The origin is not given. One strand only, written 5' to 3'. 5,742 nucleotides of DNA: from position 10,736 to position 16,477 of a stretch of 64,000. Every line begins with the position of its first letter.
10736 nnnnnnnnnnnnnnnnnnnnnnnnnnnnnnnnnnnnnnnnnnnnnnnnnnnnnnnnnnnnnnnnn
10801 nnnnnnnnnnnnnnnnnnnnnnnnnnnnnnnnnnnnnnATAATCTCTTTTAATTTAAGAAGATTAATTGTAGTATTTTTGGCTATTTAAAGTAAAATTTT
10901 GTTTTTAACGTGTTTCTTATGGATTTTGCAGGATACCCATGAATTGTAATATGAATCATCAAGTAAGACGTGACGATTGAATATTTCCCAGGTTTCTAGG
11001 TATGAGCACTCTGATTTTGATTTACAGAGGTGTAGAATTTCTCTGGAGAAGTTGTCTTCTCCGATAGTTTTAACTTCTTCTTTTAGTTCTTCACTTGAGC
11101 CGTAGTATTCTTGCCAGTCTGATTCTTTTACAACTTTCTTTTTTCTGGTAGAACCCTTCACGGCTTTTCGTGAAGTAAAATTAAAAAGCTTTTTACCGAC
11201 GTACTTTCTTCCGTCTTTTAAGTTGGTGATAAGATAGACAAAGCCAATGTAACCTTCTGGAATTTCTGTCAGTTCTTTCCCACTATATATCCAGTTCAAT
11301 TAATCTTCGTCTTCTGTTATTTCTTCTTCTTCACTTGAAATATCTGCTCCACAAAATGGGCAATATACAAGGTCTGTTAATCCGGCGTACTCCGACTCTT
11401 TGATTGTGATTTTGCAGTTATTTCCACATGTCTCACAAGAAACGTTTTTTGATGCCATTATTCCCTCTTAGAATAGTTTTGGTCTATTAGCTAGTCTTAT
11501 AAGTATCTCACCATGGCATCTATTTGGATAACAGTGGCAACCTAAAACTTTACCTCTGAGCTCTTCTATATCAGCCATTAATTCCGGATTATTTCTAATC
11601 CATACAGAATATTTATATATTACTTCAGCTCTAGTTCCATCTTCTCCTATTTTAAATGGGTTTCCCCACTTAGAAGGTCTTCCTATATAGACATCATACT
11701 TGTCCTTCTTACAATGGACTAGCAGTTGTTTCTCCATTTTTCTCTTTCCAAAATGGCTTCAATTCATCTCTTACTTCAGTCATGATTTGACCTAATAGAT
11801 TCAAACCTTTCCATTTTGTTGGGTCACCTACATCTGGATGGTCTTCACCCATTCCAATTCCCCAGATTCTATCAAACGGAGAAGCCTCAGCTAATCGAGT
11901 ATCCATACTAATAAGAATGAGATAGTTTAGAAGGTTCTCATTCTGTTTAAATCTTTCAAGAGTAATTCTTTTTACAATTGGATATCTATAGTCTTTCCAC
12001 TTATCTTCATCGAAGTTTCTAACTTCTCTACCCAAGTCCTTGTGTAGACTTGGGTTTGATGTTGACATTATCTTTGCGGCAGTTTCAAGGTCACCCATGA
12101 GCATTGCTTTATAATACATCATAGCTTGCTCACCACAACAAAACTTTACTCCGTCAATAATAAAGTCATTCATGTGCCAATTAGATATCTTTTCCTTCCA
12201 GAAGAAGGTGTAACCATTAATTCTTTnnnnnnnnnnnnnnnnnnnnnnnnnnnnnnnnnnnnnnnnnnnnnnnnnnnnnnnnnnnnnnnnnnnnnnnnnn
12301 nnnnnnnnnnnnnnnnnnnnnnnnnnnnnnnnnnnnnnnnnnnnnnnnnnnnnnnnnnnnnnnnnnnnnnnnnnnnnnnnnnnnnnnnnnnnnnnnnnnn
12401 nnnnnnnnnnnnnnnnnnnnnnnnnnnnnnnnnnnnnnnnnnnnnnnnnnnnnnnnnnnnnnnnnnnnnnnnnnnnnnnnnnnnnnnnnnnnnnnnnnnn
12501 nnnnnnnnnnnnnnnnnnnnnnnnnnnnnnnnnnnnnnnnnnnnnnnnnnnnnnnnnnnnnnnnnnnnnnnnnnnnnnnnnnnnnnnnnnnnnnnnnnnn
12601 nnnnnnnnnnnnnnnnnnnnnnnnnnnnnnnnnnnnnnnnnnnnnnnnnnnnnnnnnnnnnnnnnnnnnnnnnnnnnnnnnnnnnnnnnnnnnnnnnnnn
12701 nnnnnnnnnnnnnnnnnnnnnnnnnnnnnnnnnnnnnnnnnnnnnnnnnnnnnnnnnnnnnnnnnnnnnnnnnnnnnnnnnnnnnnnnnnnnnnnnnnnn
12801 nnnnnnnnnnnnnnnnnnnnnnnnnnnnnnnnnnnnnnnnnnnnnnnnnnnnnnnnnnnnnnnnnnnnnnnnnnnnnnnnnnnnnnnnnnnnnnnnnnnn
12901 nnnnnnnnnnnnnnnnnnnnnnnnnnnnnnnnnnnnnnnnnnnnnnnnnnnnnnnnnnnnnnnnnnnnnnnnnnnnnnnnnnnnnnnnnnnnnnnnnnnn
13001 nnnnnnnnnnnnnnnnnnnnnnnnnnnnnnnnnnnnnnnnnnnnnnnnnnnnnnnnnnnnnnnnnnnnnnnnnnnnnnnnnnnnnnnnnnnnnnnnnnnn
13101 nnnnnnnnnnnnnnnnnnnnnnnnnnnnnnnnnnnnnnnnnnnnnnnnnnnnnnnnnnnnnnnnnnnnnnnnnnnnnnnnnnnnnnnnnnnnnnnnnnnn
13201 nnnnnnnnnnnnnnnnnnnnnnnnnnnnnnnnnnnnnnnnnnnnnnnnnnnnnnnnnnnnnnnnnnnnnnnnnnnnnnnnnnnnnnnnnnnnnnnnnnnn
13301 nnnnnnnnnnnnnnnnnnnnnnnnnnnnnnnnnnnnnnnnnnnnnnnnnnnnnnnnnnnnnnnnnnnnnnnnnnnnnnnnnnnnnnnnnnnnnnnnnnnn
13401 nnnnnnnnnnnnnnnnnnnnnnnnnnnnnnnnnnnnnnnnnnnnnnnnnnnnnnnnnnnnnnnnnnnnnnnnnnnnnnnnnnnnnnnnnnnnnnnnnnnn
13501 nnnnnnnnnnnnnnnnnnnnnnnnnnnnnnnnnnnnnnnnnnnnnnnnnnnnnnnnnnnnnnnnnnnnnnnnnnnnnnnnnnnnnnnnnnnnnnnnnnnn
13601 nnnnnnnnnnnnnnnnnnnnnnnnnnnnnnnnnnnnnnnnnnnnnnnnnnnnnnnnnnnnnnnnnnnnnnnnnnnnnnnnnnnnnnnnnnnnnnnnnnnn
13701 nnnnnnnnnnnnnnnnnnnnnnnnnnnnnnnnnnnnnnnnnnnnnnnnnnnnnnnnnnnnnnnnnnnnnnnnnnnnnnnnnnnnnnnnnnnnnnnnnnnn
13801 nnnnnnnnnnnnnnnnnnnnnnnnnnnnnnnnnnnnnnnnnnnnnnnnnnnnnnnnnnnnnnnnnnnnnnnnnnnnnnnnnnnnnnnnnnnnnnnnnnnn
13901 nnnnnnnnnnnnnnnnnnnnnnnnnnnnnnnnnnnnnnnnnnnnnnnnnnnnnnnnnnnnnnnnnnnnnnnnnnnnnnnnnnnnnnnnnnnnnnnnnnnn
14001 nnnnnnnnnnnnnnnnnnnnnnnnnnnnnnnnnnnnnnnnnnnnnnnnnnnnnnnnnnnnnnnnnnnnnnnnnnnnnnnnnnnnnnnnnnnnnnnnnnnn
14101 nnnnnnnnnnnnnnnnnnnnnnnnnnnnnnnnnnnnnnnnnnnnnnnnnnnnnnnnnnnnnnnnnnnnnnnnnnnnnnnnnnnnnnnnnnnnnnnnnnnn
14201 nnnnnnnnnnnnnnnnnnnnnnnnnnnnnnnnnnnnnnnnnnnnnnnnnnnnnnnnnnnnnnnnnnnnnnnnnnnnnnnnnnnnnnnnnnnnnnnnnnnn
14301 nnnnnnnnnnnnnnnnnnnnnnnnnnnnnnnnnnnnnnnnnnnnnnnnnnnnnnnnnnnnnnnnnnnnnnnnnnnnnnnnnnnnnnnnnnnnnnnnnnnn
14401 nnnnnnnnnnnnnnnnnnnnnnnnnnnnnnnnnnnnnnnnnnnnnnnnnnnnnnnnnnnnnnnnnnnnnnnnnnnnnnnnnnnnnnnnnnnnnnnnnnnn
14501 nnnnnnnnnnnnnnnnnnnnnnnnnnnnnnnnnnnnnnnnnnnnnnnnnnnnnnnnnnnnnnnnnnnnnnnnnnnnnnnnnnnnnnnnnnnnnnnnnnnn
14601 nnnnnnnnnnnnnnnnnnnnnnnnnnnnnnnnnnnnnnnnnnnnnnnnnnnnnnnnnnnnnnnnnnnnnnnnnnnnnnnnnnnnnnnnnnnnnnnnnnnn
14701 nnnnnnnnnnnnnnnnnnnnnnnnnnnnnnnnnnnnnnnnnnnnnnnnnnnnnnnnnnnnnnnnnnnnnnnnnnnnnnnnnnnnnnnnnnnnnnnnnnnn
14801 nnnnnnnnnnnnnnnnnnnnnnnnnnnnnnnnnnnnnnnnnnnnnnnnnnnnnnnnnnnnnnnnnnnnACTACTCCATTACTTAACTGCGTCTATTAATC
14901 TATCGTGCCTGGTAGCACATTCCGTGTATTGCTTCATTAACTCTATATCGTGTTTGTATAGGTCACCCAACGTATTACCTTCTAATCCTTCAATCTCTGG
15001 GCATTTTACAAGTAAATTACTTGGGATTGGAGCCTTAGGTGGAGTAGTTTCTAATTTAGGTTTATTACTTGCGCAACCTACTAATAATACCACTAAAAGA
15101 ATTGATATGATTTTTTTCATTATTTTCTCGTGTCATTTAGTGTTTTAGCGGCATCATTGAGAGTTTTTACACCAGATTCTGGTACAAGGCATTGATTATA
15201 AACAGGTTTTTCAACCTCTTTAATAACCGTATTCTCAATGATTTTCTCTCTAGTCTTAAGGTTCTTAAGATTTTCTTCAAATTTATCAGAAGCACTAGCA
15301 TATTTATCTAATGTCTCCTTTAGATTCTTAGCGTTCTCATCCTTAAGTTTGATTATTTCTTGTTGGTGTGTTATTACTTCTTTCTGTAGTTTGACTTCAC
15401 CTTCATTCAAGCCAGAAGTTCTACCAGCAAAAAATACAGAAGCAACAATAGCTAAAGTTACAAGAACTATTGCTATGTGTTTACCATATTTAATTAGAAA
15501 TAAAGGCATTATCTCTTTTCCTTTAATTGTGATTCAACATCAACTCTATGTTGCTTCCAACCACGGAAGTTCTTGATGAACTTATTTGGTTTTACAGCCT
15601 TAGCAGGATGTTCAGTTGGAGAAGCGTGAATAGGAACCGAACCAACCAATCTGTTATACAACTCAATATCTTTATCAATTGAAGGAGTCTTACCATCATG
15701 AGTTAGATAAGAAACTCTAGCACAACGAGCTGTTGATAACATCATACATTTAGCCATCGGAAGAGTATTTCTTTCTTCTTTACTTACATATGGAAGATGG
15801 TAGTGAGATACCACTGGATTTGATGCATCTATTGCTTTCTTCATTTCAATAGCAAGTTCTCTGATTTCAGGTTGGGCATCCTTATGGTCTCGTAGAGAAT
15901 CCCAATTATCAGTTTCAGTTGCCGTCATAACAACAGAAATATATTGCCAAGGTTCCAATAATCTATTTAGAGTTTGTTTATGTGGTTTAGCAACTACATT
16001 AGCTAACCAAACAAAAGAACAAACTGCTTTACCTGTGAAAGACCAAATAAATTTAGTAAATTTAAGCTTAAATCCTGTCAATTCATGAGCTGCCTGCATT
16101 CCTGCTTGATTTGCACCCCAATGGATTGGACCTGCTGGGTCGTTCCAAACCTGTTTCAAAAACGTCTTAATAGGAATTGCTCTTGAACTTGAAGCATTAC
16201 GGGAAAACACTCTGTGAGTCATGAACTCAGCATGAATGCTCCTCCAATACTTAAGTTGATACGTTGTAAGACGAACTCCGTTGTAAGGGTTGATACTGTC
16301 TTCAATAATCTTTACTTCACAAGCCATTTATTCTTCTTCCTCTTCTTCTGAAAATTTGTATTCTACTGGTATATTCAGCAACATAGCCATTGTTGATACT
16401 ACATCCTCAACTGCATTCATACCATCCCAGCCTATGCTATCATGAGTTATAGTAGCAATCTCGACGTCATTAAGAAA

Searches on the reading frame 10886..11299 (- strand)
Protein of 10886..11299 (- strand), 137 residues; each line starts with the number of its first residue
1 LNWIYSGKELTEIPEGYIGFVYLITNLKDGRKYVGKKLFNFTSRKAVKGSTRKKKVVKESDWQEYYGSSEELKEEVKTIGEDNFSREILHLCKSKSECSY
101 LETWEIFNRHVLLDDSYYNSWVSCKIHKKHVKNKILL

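Call 42: search_protein_families(library=pfam, proteins=[window:10886-11299:-], max_evalue=0.001)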
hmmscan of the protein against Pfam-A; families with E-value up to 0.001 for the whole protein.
window:10886-11299:- (137 aa): 1 family
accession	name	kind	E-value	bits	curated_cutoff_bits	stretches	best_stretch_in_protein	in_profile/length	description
PF19835.5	SegE_GIY-YIG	-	9.5e-37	126.4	25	1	3-122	1-123/123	Putative endonuclease segE, GIY-YIG domain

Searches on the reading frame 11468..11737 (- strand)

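Call 84: search_protein_families(library=pfam, proteins=[window:11468-11737:-], max_evalue=0.001)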
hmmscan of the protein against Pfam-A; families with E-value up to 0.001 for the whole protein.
window:11468-11737:- (89 aa): 1 family
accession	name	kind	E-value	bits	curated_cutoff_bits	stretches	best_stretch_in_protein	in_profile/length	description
PF14216.11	DUF4326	-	6.5e-28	97.7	25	1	7-80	4-81/82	Domain of unknown function (DUF4326)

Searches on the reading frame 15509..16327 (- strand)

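Call 42: search_protein_families(library=pfam, proteins=[window:15509-16327:-], max_evalue=0.001)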
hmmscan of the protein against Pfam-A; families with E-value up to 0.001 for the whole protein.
window:15509-16327:- (272 aa): 1 family
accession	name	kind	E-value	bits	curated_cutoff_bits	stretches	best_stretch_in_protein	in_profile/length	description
PF02511.20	Thy1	-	4.8e-06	26.9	24.8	0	132-171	151-190/191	Thymidylate synthase complementing protein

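Call 45: search_protein_families(library=ncbifam, proteins=[window:15509-16327:-], max_evalue=0.01)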
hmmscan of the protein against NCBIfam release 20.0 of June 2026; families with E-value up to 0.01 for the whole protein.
window:15509-16327:- (272 aa): 1 family
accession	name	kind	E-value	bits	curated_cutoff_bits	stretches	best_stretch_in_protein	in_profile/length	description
TIGR02170.1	thyX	equivalog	3.3e-07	30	87.9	0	141-174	175-208/211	FAD-dependent thymidylate synthase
